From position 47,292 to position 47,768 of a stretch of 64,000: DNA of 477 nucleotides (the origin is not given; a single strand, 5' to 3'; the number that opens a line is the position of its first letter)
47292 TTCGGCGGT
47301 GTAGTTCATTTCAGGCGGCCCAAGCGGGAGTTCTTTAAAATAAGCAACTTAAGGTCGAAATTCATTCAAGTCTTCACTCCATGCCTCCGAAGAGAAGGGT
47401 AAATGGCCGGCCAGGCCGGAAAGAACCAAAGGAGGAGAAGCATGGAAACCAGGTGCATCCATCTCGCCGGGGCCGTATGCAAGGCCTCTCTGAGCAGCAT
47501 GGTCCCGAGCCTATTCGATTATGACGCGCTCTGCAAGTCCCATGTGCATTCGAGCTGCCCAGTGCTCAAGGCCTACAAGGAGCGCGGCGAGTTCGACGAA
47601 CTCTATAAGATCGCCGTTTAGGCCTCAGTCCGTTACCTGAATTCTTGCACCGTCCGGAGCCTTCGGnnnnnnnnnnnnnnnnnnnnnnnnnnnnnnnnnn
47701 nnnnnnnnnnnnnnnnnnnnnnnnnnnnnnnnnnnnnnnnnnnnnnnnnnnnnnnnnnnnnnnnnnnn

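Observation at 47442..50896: Paralogous pair of ~60-aa Cys4 proteins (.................-x7-CPxL)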

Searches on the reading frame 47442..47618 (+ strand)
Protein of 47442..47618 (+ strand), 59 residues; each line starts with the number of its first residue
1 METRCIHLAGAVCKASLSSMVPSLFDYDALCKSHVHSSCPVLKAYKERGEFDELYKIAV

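Call 4: search_protein_families(library=pfam, proteins=[window:47442-47618:+], max_evalue=10)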
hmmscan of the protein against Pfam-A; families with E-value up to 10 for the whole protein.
seq(59 aa): 0 families

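Call 5: search_protein_families(library=ncbifam, proteins=[window:47442-47618:+], max_evalue=10)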
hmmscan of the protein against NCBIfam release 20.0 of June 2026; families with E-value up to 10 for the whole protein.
seq(59 aa): 0 families

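Call 9: find_homologous_proteins(query=window:47442-47618:+, max_evalue=0.01)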
Query seq(59 aa) (59 aa): 4 proteins with E <= 0.01 among 4 candidates.
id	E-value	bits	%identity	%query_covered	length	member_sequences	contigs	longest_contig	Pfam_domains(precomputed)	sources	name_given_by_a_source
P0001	5.5e-29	116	93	100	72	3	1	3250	-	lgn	-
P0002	6.4e-27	109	86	100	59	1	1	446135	-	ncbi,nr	ncbi:hypothetical protein KJ039_06700 [bacterium]|nr:hypothetical protein [bacterium]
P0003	6.7e-25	103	81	100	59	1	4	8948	-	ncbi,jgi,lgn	-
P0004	7.7e-25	103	83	100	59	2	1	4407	-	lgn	-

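Call 17: find_encoding_contigs(protein=P0002, flank=6000, max_places=4)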
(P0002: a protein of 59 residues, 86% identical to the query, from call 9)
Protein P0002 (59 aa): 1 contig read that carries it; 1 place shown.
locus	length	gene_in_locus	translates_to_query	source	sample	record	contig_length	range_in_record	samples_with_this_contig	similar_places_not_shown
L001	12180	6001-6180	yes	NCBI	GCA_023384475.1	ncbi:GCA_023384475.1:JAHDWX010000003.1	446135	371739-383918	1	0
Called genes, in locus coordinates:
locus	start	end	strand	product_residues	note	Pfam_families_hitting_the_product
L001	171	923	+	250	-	PF00106:adh_short, PF08659:KR, PF13561:adh_short_C2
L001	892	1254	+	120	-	PF02152:FolB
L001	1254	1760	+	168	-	PF01288:HPPK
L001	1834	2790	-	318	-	PF02086:MethyltransfD12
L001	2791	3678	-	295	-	PF12183:NotI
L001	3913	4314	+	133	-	-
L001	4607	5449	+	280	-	PF01435:Peptidase_M48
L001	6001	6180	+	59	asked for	-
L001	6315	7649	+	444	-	PF00919:UPF0004, PF04055:Radical_SAM, PF18693:TRAM_2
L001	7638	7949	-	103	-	PF01910:Thiamine_BP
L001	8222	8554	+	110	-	PF13442:Cytochrome_CBB3, PF00034:Cytochrom_C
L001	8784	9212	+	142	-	PF00072:Response_reg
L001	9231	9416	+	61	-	-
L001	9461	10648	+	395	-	PF07396:Porin_O_P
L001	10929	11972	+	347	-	PF01547:SBP_bac_1, PF12849:PBP_like_2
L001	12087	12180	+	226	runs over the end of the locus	PF00072:Response_reg, PF00486:Trans_reg_C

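Call 18: search_protein_representatives(alignment_id=A1)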
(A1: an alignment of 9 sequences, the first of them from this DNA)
Query: 9 sequences, 59 profile positions. Proteins with E-value up to 0.001 (for the whole library): 99; up to 1e-10: 9; up to 1e-30: 0. The best 99 are listed.
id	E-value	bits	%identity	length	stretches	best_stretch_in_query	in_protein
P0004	1.6e-30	120.9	-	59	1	1-59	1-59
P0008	1.9e-18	82.2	-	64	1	1-51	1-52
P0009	1.1e-16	76.6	-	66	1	1-57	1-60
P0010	8.5e-16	73.7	-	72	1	1-54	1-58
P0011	8.3e-15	70.6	-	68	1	1-57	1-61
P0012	4.8e-14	68.1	-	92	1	1-57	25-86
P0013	2.9e-13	65.6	-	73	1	1-47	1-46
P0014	1.8e-11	59.9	-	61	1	4-53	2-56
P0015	2.4e-11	59.5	-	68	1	1-47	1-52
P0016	1.3e-10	57.1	-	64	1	4-52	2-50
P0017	2.2e-10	56.4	-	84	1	1-50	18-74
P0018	2.4e-10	56.3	-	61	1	5-51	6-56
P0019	3.0e-10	56.0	-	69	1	5-49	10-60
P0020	3.5e-10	55.7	-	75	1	2-53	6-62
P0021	8.1e-10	54.6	-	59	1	5-50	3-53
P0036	2.5e-07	46.6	-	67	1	3-48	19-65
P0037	2.6e-07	46.6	-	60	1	5-52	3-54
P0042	3.7e-07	46.1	-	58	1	4-55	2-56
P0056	1.3e-05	41.2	-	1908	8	19-43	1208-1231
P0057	1.8e-05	40.7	-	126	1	2-51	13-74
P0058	1.9e-05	40.6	-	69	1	5-52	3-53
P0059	2.2e-05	40.4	-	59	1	4-46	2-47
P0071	7.0e-05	38.8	-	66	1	1-41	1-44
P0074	1.2e-04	38.0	-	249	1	3-51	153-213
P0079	1.8e-04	37.5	-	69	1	4-48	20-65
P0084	3.1e-04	36.7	-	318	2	1-45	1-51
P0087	3.6e-04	36.5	-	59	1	4-45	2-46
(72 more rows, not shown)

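Call 21: search_protein_families(library=pfam, alignment_id=A2, max_evalue=0.1)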
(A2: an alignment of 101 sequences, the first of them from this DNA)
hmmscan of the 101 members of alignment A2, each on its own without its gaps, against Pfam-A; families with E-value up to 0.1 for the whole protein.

A. member 1, seq(59 aa): 0 families

B. families by the number of members that match (of 101 scanned): 14 families
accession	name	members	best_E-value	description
PF20566.3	Eap1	1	0.0059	eIF4E-associated protein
PF05741.18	zf-nanos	1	0.014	Nanos RNA binding domain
PF11349.13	DUF3151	1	0.018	Protein of unknown function (DUF3151)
PF00799.26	Gemini_AL1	1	0.023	Geminivirus Rep catalytic domain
PF09723.15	Zn_ribbon_8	1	0.026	Zinc ribbon domain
PF09461.15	PcF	1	0.026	Phytotoxin PcF protein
PF24184.1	Phage_zn_bind_5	1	0.051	Phage zinc binding protein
PF25208.1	DUF7838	1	0.062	Domain of unknown function (DUF7838)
PF23225.1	zf-C2H2_7th_ZNF462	1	0.065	Zinc finger protein 462, seventh C2H2 zinc finger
PF21635.2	Mov-10_helical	1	0.074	Helicase MOV-10, helical domain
PF06733.21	DEAD_2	1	0.074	DEAD_2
PF09595.15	Metaviral_G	1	0.081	Metaviral_G glycoprotein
PF16988.10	Vps36-NZF-N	1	0.084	Vacuolar protein sorting 36 NZF-N zinc-finger domain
PF02830.23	V4R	1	0.086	V4R domain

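Call 22: search_solved_structures(query=A2, max_evalue=10, show_alignments=3)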
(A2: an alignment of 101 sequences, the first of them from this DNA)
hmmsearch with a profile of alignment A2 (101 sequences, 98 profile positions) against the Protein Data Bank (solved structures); distinct sequences matched with E-value up to 10: 0.

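Call 24: search_protein_families(library=ncbifam, alignment_id=A2, max_evalue=0.1)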
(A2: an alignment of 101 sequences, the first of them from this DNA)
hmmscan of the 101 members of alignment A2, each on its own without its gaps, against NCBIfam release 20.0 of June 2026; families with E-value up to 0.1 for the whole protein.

A. member 1, seq(59 aa): 0 families

B. families by the number of members that match (of 101 scanned): 10 families
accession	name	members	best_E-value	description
NF006345.0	PRK08572.1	2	0.042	30S ribosomal protein S17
NF004795.0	PRK06143.1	1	0.017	enoyl-CoA hydratase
TIGR02605.1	CxxC_CxxC_SSSS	1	0.025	FmdB family zinc ribbon protein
TIGR01178.1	ade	1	0.042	adenine deaminase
NF006848.0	PRK09358.1-3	1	0.047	adenosine deaminase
NF008245.0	PRK11021.1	1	0.059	L-methionine/branched-chain amino acid transporter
NF008959.0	PRK12302.1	1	0.061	biofilm formation regulator BssR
NF010026.0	PRK13501.1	1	0.062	HTH-type transcriptional activator RhaR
TIGR04139.1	CxxCx5CxxC_targ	1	0.064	TIGR04139 family peptide modification target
NF002147.0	PRK00982.1-1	1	0.084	acyl carrier protein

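Call 26: search_protein_families(library=pfam, proteins=[P0084, P0074, P0056], max_evalue=0.01)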
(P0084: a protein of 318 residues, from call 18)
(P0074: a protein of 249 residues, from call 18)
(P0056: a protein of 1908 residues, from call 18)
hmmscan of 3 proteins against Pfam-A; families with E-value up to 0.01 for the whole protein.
P0084 (318 aa): 1 family
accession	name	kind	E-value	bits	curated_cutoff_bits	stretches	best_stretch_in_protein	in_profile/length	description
PF01597.25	GCV_H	-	5.4e-11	42.9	22.2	1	138-231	2-98/122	Glycine cleavage H-protein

P0074 (249 aa): 1 family
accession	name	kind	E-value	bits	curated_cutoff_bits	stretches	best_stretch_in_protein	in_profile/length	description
PF01258.23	zf-dskA_traR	-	1.3e-09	38.3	24.9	1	87-121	1-35/36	Prokaryotic dksA/traR C4-type zinc finger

P0056 (1908 aa): 7 families
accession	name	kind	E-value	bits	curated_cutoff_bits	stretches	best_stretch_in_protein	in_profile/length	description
PF13573.12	SprB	-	5.6e-24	83.9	28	3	1295-1320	9-34/37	SprB repeat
PF24269.1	DUF7467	-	6.3e-24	85.4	27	1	1731-1849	2-113/116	Domain of unknown function (DUF7467)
PF19408.5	PKD_6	-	3.4e-10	40.5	25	1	1368-1442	12-79/82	PKD-like domain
PF08329.16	ChitinaseA_N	-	2.2e-07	31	21.2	0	407-450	65-107/133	Chitinase A, N-terminal domain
PF01483.27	P_proprotein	-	3.7e-05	24.2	21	0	338-361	51-73/86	Proprotein convertase P-domain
PF00404.24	Dockerin_1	-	7.2e-05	23.4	22.9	1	1860-1905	2-53/57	Dockerin type I domain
PF06832.18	BiPBP_C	-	0.0018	18.5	26.8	0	880-894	70-84/90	Penicillin-Binding Protein C-terminus Family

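Call 37: find_encoding_contigs(protein=P0042, flank=5000, max_places=5)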
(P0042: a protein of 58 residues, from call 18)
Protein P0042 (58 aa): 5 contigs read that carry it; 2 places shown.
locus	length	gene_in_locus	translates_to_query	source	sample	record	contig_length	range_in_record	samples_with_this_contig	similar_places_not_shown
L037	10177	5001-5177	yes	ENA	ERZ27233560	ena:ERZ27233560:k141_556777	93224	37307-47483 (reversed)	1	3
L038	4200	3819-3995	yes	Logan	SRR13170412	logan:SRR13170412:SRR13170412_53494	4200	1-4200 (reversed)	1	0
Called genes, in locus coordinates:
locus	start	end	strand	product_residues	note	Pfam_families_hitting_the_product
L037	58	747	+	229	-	PF02811:PHP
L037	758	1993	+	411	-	PF13506:Glyco_transf_21, PF00535:Glycos_transf_2 (weak), PF13641:Glyco_tranf_2_3, PF13632:Glyco_trans_2_3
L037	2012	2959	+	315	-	PF00563:EAL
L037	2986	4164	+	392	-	PF00512:HisKA, PF02518:HATPase_c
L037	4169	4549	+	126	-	PF00072:Response_reg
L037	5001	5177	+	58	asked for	-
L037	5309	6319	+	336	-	PF12849:PBP_like_2, PF01547:SBP_bac_1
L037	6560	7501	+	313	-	PF00528:BPD_transp_1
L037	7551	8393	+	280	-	PF00528:BPD_transp_1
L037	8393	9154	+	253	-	PF02463:SMC_N (faint), PF00005:ABC_tran, PF13401:AAA_22 (weak), PF13304:AAA_21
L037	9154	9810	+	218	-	PF01895:PhoU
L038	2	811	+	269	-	?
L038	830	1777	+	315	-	PF00563:EAL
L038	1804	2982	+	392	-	PF00512:HisKA, PF02518:HATPase_c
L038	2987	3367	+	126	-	PF00072:Response_reg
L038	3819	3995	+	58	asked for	-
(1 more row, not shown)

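Call 38: find_encoding_contigs(protein=P0036, flank=5000, max_places=5)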
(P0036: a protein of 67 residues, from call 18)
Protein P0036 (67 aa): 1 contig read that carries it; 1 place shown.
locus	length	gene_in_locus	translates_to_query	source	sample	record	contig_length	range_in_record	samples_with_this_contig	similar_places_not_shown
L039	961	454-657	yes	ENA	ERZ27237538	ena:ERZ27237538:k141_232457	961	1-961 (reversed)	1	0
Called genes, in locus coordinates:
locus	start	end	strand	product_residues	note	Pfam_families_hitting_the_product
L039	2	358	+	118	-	?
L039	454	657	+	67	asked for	-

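Call 40: find_encoding_contigs(protein=P0079, flank=5000, max_places=5)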
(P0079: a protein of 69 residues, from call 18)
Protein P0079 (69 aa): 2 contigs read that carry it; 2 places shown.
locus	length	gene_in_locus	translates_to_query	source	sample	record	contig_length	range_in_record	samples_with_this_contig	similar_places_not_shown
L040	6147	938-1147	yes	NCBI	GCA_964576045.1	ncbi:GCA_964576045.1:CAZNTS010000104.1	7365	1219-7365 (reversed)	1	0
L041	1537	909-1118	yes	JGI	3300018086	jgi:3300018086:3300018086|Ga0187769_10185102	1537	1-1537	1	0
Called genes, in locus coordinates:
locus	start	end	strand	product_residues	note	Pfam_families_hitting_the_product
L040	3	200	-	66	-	?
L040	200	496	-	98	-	PF17195:DUF5132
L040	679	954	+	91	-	PF19991:HMA_2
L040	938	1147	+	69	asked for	-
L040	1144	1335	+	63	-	-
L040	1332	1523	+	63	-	-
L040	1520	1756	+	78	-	-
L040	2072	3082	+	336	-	PF12849:PBP_like_2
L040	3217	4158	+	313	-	PF00528:BPD_transp_1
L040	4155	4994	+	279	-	PF00528:BPD_transp_1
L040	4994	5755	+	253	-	PF00005:ABC_tran, PF02463:SMC_N (faint), PF13401:AAA_22 (weak), PF13304:AAA_21 (weak)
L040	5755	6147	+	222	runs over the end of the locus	PF01895:PhoU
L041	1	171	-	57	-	?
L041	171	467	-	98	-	PF17195:DUF5132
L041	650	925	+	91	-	PF19991:HMA_2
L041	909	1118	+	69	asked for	-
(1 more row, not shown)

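Call 41: find_encoding_contigs(protein=P0071, flank=5000, max_places=5)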
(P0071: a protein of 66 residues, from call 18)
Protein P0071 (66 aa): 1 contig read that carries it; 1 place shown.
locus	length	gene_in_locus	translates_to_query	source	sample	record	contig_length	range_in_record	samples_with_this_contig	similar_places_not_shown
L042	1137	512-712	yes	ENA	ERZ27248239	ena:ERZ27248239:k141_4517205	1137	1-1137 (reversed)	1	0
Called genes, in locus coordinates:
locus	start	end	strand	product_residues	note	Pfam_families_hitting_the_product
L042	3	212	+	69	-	?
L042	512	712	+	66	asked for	-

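Call 47: find_encoding_contigs(protein=P0084, flank=6000, max_places=5)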
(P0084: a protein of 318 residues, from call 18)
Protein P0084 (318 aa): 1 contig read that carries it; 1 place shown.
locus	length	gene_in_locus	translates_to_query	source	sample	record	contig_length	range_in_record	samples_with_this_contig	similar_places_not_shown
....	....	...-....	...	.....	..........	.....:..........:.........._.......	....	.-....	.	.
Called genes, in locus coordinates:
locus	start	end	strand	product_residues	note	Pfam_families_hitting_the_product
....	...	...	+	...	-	-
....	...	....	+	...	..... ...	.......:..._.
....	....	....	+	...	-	?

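Call 50: find_encoding_contigs(protein=P0058, flank=5000, max_places=5)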
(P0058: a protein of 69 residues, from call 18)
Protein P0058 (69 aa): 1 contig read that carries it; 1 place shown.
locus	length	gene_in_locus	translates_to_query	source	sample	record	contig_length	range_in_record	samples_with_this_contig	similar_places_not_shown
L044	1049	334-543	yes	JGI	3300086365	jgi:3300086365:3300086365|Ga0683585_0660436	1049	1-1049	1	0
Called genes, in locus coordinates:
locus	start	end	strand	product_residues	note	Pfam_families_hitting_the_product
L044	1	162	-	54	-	?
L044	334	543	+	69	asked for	-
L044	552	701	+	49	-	-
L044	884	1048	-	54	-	?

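Call 55: list_cluster_members(proteins=[P0009, P0014, P0042, P0079, P0011, P0021, P0059, P0087, P0037, P0013])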
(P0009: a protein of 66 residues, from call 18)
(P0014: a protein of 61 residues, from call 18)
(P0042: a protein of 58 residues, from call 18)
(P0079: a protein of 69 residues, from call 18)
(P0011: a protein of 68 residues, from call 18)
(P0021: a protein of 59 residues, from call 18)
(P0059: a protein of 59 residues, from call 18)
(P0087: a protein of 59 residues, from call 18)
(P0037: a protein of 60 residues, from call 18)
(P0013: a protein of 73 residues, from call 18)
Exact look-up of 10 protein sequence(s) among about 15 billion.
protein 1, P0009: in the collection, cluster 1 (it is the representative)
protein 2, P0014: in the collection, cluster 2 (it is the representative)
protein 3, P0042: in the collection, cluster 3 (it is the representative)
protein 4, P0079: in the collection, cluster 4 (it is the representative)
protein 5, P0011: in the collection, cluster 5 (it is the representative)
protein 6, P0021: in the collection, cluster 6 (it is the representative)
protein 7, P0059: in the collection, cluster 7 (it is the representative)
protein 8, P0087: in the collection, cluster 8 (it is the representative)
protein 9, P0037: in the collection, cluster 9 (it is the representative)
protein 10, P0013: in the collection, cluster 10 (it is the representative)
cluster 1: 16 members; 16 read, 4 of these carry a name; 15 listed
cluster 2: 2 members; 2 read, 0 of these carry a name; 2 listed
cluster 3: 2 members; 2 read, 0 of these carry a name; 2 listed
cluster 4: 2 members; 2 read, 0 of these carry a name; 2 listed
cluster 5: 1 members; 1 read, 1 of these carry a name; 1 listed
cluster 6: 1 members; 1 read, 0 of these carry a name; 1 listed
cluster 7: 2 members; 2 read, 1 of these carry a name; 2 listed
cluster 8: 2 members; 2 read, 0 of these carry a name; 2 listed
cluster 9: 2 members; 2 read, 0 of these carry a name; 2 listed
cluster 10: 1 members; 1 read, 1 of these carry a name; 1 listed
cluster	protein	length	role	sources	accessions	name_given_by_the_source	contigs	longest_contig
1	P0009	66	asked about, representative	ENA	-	-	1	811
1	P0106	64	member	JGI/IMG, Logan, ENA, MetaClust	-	\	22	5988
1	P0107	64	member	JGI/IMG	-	hypothetical protein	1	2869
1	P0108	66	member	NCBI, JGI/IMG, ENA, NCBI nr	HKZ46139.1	MAG TPA: hypothetical protein VJ202_02005 [Thermodesulfobacteriota bacterium] | hypothetical protein [Thermodesulfobacteriota bacterium]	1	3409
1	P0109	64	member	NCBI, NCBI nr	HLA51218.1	MAG TPA: hypothetical protein VJZ92_03095 [Thermodesulfobacteriota bacterium] | hypothetical protein [Thermodesulfobacteriota bacterium]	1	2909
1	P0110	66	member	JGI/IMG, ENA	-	-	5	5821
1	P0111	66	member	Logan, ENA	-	-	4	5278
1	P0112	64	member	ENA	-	-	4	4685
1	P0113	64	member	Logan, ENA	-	-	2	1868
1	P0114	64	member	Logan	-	-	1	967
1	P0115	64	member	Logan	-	-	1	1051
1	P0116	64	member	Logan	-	-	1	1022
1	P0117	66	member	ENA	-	-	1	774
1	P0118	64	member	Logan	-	-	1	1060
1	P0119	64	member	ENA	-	-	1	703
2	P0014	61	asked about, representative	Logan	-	-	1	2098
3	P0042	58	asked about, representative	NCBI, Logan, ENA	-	-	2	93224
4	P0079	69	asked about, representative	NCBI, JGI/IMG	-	-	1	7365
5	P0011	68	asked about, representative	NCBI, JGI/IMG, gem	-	hypothetical protein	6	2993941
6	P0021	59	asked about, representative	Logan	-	-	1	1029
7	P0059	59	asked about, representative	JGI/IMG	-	hypothetical protein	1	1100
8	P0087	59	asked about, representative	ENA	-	-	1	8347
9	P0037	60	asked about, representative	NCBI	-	-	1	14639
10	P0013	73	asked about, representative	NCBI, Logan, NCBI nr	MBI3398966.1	MAG: hypothetical protein HY026_07025 [Deltaproteobacteria bacterium] | hypothetical protein [Deltaproteobacteria bacterium]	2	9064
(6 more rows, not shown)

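Call 56: find_encoding_contigs(protein=P0011, flank=8000, max_places=4)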
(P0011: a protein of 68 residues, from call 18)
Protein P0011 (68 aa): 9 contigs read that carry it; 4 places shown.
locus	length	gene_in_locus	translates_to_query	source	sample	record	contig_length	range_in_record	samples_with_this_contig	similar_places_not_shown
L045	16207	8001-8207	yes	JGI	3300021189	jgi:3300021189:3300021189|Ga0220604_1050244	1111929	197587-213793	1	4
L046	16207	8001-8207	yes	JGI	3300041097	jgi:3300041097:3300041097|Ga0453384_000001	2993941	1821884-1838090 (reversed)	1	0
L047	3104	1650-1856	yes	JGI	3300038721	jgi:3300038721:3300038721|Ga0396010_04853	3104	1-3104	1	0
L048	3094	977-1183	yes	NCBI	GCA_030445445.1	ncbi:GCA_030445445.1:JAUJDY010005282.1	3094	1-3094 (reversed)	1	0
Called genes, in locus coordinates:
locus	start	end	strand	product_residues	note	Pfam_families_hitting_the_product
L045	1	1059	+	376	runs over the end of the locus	PF03062:MBOAT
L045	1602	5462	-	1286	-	PF13428:TPR_14 (faint), PF13432:TPR_16, PF14559:TPR_19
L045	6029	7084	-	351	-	PF01758:SBF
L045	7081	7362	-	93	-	-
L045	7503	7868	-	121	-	PF12840:HTH_20 (weak), PF01022:HTH_5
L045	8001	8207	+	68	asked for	-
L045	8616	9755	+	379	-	PF07396:Porin_O_P, PF07642:BBP2 (faint)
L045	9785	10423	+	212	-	PF01547:SBP_bac_1, PF13531:SBP_bac_11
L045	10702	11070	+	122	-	PF00126:HTH_1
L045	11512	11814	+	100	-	PF10055:DUF2292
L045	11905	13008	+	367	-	PF07396:Porin_O_P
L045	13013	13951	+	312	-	PF12849:PBP_like_2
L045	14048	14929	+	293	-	PF00528:BPD_transp_1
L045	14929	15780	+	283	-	PF00528:BPD_transp_1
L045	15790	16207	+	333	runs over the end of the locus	PF13175:AAA_15 (faint), PF00005:ABC_tran, PF13304:AAA_21 (faint), PF01206:TusA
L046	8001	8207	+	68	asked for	-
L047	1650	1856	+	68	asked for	-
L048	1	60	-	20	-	?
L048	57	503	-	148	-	PF01451:LMWPc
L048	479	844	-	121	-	PF12840:HTH_20 (weak), PF01022:HTH_5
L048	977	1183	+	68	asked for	-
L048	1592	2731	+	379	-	PF07396:Porin_O_P, PF07642:BBP2 (faint)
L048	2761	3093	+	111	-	?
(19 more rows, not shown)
